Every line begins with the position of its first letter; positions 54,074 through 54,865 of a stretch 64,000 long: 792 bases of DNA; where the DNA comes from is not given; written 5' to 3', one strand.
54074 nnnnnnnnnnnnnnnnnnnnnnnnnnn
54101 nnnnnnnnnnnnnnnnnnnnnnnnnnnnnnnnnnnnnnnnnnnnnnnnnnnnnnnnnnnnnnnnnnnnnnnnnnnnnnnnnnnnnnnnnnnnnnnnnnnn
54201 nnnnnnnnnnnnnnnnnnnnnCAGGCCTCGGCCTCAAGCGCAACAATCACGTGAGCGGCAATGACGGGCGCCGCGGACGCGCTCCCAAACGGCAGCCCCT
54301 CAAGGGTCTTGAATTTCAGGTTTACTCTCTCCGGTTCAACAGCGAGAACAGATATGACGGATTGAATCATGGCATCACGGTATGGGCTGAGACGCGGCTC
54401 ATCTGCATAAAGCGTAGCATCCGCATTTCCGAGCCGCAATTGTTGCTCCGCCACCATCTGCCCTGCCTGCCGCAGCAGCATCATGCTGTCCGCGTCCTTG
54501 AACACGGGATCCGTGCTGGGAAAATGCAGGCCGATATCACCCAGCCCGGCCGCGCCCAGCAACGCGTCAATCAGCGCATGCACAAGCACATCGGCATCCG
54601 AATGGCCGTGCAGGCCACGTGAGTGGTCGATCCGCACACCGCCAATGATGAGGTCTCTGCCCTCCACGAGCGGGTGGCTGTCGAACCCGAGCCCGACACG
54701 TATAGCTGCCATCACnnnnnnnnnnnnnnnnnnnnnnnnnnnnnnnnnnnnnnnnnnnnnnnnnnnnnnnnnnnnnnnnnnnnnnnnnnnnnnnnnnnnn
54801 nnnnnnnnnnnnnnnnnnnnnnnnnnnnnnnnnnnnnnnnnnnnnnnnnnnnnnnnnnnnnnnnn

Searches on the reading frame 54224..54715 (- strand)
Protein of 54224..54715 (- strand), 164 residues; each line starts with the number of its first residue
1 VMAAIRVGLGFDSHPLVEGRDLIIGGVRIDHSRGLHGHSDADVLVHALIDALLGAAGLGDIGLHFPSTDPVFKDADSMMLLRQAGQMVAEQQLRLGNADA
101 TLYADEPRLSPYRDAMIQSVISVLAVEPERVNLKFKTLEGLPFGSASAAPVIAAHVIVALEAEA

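Call 67: search_protein_families(library=pfam, proteins=[window:54224-54715:-], max_evalue=0.001)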
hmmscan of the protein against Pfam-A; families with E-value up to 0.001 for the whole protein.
window:54224-54715:- (164 aa): 1 family
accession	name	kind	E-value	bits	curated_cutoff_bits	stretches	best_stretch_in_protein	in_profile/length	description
PF02542.21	YgbB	-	1.4e-54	185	26.7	1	5-160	1-154/155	YgbB family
